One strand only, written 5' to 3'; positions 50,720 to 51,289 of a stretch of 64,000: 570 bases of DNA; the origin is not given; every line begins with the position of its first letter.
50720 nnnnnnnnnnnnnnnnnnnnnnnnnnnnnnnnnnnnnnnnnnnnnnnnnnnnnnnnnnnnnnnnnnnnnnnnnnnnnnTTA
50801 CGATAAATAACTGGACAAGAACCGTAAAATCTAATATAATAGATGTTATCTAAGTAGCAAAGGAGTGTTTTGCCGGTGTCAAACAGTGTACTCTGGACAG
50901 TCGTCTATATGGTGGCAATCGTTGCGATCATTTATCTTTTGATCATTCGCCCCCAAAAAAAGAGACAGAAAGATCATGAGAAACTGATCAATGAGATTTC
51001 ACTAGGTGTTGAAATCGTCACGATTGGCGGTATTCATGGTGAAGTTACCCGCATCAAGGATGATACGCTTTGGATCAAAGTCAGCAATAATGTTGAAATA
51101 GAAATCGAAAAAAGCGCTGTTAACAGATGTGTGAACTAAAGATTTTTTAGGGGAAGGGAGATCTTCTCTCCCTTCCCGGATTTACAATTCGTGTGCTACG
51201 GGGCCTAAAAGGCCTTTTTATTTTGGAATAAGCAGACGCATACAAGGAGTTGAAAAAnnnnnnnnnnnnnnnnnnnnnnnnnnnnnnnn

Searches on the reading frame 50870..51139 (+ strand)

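Call 22: search_protein_families(library=pfam, proteins=[window:50870-51139:+], max_evalue=0.01)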
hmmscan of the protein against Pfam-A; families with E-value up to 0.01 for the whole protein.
window:50870-51139:+ (89 aa): 1 family
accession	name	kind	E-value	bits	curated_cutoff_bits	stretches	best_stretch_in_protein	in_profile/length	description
PF02699.20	YajC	-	1.8e-26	92.3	28.2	1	11-85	3-77/78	Preprotein translocase subunit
